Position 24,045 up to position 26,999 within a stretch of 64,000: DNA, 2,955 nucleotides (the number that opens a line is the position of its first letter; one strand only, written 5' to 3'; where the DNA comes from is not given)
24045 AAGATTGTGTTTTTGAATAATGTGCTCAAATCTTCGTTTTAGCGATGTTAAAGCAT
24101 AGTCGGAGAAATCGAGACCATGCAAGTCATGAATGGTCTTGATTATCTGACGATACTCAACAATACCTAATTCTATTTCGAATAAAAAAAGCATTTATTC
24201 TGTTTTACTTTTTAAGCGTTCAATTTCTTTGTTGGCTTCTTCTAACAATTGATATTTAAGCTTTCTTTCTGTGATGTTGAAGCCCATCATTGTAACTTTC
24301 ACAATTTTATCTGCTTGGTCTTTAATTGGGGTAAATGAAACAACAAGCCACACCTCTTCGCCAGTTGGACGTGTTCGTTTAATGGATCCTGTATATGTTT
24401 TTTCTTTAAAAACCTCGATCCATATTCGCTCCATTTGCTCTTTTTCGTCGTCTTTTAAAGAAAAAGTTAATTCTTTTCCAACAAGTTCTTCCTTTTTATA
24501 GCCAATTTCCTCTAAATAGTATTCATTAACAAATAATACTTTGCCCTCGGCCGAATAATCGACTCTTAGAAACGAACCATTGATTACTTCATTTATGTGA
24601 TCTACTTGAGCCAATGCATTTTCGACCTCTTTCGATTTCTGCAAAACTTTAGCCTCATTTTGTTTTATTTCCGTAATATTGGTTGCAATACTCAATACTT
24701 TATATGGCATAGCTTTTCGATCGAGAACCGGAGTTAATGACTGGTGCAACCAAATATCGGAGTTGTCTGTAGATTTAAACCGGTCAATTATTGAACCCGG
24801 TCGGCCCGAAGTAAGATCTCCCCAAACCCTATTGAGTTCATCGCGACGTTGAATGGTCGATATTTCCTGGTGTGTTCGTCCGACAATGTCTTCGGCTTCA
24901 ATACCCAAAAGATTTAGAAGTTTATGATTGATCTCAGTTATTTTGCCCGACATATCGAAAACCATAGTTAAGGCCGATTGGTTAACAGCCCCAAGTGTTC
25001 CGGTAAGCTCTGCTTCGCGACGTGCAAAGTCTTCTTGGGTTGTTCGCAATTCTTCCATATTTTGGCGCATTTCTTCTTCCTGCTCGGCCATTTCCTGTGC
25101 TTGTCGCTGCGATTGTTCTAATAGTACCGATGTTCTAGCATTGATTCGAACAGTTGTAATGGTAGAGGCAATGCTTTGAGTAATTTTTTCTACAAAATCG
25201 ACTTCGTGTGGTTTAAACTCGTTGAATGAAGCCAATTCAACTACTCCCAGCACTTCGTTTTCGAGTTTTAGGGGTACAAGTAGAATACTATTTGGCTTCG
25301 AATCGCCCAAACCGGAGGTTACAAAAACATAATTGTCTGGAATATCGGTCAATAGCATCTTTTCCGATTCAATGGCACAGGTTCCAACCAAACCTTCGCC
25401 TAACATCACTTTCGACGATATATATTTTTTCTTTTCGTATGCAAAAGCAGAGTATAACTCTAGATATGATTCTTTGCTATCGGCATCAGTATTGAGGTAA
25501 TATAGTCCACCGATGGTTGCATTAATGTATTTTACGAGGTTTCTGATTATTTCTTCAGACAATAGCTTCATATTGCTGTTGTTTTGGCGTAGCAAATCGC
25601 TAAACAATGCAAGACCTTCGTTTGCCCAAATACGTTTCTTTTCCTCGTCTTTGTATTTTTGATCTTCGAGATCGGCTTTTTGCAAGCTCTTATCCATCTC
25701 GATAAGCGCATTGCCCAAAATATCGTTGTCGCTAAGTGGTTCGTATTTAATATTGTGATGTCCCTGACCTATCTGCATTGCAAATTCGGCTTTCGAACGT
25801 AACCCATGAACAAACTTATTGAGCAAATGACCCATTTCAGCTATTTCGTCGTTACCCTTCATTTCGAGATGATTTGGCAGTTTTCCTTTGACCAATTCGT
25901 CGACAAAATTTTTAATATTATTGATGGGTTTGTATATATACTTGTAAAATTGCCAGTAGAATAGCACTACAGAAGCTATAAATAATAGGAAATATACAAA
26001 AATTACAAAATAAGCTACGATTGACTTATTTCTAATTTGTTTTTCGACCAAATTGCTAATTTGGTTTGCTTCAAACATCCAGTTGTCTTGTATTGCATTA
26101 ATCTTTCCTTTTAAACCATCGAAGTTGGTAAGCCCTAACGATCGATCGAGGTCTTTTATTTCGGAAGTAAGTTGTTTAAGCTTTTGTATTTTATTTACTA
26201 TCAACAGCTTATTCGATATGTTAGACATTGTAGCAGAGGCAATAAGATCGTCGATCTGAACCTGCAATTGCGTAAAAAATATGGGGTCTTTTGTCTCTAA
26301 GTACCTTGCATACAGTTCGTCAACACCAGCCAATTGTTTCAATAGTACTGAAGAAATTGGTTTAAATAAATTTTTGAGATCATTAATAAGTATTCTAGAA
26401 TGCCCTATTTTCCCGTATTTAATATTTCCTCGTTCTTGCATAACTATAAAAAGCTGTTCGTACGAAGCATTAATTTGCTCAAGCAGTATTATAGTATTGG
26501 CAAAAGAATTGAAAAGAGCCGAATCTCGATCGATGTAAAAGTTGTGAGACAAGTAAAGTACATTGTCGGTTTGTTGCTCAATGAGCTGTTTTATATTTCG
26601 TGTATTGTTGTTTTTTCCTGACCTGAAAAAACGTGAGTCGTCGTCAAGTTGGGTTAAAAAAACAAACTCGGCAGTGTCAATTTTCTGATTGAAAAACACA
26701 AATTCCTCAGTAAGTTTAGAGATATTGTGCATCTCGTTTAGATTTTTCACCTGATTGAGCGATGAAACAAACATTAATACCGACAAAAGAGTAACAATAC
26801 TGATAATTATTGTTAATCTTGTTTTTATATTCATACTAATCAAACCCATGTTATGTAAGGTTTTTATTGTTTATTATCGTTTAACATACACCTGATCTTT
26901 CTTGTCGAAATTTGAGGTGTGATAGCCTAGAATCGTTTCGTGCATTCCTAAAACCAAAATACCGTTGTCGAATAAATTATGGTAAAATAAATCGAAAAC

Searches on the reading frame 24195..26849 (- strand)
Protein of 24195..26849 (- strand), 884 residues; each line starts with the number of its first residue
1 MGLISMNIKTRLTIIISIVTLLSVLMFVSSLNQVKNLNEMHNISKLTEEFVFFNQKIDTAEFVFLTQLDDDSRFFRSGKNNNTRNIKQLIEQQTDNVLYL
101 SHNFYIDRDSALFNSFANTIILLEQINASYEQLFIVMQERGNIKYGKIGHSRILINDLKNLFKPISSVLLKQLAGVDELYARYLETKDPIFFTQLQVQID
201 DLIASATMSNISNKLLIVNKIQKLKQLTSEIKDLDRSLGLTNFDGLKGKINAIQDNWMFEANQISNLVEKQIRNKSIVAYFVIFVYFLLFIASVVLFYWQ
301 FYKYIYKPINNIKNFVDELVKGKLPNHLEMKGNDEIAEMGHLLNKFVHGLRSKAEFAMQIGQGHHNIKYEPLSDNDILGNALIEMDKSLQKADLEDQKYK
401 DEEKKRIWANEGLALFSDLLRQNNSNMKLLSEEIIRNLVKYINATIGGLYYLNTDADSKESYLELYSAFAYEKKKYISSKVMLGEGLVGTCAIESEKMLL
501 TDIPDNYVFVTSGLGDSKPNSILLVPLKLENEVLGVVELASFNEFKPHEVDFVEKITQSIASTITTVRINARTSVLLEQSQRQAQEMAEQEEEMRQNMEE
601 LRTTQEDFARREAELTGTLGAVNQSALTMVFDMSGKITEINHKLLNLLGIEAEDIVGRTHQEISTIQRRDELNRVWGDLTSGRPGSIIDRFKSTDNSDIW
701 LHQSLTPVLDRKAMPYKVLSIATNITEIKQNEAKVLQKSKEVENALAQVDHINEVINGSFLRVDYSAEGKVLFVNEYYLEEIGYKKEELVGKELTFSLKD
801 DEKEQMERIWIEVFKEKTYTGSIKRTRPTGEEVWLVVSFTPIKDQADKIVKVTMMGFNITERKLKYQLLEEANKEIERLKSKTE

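Call 74: find_encoding_contigs(protein=window:24195-26849:-, flank=10000, max_places=1)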
Protein window:24195-26849:- (884 aa): 4 contigs read that carry it; 1 place shown.
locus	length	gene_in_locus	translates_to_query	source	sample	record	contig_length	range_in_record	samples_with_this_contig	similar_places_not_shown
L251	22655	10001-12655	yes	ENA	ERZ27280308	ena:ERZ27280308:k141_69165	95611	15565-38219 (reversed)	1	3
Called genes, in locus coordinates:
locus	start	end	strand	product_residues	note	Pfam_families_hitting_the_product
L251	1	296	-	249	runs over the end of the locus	PF01066:CDP-OH_P_transf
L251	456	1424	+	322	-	-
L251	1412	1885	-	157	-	PF01467:CTP_transf_like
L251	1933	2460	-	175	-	-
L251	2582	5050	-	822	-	PF02190:LON_substr_bdg, PF00004:AAA, PF07728:AAA_5, PF22667:Lon_lid, PF05362:Lon_C, PF13541:ChlI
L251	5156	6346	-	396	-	PF13562:NTP_transf_4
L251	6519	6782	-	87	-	PF01197:Ribosomal_L31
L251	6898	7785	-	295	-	PF00892:EamA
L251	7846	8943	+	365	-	PF03706:LPG_synthase_TM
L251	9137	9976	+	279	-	PF03705:CheR_N (weak), PF01739:CheR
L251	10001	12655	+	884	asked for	PF01590:GAF, PF13185:GAF_2, PF00989:PAS (weak), PF08448:PAS_4 (weak), PF13426:PAS_9 (weak), PF08447:PAS_3 (weak), PF08448:PAS_4 (weak), PF13426:PAS_9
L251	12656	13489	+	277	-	PF03705:CheR_N, PF01739:CheR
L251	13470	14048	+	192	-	PF01339:CheB_methylest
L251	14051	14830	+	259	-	PF13185:GAF_2 (weak)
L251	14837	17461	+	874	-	PF13426:PAS_9 (faint), PF01590:GAF (weak), PF13185:GAF_2, PF00989:PAS (faint), PF08448:PAS_4 (faint), PF08447:PAS_3 (weak), PF07228:SpoIIE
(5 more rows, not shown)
